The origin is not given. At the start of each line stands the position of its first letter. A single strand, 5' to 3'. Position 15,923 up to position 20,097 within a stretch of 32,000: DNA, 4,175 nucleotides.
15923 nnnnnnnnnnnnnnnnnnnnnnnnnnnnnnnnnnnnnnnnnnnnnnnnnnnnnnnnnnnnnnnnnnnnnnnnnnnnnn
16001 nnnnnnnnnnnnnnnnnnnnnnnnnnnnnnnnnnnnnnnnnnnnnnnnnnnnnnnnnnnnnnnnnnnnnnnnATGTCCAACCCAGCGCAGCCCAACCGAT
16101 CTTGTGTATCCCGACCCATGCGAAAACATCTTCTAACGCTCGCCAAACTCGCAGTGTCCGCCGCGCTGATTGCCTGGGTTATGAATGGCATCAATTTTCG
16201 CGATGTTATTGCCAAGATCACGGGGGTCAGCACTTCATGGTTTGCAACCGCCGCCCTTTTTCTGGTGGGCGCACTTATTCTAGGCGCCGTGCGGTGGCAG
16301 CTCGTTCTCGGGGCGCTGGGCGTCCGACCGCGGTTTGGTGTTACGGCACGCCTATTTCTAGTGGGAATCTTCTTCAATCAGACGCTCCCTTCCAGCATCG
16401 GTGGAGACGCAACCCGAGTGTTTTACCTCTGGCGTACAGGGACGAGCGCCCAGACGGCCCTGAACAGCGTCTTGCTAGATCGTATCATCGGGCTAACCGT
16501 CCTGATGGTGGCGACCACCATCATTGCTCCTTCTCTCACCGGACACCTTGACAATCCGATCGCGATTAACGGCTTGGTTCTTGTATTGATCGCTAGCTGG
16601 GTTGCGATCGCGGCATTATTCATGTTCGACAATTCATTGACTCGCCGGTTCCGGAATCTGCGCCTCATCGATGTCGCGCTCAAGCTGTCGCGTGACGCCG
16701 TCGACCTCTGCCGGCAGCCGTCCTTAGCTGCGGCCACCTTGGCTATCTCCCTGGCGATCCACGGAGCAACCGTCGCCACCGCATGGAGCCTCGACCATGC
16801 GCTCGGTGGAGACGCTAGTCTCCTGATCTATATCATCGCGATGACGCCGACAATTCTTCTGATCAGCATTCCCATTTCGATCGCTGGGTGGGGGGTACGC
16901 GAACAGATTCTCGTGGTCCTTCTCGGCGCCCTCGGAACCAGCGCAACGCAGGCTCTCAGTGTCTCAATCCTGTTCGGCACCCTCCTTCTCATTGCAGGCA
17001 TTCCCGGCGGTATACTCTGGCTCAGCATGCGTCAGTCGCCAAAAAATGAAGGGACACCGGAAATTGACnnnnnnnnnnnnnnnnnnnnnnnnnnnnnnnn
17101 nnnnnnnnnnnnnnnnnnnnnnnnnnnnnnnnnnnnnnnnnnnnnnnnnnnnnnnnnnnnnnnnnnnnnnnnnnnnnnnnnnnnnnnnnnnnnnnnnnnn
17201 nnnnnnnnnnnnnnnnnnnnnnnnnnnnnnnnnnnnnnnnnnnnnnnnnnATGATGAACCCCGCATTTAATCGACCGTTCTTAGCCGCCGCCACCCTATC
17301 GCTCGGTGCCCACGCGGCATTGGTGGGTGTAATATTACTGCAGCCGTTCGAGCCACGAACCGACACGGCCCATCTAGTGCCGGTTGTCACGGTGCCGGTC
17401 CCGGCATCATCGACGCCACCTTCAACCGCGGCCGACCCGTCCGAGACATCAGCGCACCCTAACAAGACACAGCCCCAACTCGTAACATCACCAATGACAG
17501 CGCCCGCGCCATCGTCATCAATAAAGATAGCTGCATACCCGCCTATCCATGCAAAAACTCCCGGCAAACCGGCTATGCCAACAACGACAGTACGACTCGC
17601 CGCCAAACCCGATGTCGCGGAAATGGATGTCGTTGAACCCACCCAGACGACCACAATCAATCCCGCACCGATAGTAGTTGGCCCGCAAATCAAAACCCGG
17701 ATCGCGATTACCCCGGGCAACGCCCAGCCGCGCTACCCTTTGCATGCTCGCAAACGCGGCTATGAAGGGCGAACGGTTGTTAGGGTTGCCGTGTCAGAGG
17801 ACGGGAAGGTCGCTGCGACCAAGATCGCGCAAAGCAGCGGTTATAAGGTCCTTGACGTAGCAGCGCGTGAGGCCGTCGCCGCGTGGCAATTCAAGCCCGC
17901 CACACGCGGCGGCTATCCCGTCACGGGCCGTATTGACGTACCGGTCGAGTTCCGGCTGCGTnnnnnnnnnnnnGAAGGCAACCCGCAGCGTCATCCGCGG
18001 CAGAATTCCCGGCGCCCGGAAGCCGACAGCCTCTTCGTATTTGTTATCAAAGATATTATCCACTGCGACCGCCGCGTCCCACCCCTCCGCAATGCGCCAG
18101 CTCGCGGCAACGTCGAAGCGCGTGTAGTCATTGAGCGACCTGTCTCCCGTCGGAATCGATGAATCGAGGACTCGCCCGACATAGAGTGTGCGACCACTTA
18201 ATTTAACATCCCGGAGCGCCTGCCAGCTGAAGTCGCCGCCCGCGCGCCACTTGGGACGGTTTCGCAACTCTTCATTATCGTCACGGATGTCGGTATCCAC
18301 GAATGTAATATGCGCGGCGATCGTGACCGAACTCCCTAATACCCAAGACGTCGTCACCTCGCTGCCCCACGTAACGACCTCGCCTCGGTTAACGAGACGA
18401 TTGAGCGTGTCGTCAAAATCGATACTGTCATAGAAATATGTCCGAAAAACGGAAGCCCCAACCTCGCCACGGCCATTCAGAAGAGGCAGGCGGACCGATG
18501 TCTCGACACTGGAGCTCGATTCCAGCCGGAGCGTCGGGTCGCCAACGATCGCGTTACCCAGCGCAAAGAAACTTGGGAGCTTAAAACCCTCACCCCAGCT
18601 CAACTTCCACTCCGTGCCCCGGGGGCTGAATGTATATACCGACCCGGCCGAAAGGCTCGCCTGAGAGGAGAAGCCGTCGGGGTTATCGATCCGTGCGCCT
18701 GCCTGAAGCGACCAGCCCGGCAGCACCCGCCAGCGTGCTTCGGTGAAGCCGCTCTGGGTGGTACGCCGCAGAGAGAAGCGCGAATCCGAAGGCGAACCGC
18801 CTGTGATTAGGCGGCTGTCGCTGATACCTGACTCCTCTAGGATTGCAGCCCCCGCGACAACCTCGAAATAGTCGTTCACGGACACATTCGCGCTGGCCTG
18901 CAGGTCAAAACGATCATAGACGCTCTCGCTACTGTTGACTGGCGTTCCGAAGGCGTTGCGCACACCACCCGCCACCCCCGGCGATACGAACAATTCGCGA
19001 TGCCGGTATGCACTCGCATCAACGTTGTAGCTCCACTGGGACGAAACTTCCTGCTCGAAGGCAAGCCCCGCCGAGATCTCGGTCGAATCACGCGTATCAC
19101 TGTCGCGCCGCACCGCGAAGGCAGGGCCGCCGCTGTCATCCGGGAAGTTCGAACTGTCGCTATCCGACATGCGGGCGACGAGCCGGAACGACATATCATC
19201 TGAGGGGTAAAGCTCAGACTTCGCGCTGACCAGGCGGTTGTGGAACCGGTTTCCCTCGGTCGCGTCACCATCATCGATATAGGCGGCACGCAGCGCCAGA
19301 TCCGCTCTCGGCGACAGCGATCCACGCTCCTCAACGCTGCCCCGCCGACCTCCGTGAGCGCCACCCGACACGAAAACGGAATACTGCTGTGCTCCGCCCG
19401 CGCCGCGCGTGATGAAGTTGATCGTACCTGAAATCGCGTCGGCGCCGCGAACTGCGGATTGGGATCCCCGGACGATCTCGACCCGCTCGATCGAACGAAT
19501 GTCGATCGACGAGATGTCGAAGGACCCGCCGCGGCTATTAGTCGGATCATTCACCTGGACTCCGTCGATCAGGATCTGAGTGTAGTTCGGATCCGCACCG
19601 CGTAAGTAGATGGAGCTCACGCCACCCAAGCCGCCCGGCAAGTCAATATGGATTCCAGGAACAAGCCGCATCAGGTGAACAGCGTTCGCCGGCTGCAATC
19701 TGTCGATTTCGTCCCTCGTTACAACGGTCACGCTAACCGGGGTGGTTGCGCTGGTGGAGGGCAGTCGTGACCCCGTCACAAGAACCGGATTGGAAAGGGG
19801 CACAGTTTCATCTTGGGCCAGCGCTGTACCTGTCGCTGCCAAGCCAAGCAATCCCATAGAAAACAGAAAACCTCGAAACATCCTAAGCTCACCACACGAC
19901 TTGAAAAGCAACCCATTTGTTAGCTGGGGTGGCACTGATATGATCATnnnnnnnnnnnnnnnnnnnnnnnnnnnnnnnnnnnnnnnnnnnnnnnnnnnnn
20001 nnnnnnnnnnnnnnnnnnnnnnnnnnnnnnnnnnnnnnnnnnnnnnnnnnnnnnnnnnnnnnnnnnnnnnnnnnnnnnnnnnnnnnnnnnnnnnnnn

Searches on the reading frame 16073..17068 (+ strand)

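Call 26: search_protein_families(library=pfam, proteins=[window:16073-17068:+], max_evalue=0.001)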
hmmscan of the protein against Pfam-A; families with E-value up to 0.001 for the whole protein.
window:16073-17068:+ (332 aa): 1 family
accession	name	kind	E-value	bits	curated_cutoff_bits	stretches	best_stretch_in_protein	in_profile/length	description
PF03706.18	LPG_synthase_TM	-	3.9e-42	145.2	33.4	1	23-307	2-296/302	Lysylphosphatidylglycerol synthase TM region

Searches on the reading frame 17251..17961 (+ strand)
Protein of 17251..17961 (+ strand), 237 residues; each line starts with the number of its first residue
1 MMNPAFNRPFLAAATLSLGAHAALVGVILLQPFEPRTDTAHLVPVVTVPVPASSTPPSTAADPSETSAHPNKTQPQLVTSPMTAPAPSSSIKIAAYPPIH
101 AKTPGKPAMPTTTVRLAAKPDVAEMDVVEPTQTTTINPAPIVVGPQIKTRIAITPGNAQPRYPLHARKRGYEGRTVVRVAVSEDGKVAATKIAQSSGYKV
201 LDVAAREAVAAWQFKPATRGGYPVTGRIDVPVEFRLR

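Call 26: search_protein_families(library=pfam, proteins=[window:17251-17961:+], max_evalue=0.001)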
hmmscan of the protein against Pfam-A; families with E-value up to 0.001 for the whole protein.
window:17251-17961:+ (237 aa): 2 families
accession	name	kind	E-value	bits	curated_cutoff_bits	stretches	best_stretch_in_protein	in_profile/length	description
PF03544.19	TonB_C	-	1.3e-23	83.7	24.6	1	159-236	2-79/79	Gram-negative bacterial TonB protein C-terminal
PF13103.11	TonB_2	-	0.00012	22.6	22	1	173-215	26-68/85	TonB C terminal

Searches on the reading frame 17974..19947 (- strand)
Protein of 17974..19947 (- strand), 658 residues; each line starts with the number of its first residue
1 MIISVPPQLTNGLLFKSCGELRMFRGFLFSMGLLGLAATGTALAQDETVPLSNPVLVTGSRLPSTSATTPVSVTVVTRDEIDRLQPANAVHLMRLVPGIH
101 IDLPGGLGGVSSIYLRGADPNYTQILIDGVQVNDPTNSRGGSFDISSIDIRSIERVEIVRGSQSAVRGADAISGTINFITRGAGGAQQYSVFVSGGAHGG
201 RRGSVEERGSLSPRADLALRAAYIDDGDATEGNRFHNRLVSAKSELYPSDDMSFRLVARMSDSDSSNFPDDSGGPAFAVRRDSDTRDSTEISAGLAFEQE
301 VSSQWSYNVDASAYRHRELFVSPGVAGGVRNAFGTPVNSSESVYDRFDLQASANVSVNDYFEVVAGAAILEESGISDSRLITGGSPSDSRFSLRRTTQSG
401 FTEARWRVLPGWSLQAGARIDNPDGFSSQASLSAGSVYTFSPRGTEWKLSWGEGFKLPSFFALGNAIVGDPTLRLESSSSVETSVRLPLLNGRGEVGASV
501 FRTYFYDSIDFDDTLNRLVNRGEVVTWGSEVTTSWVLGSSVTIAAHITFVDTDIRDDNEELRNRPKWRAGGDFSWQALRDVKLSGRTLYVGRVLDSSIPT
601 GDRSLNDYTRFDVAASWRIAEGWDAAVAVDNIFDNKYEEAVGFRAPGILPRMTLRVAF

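Call 26: search_protein_families(library=pfam, proteins=[window:17974-19947:-], max_evalue=0.001)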
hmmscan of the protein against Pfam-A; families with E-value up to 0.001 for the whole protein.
window:17974-19947:- (658 aa): 2 families
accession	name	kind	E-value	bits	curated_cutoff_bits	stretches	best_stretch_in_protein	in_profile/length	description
PF00593.30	TonB_dep_Rec_b-barrel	-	7.2e-34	118.8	27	1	263-632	38-436/436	TonB dependent receptor-like, beta-barrel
PF07715.20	Plug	-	1.4e-25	90.3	23.9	1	68-175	4-107/107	TonB-dependent Receptor Plug Domain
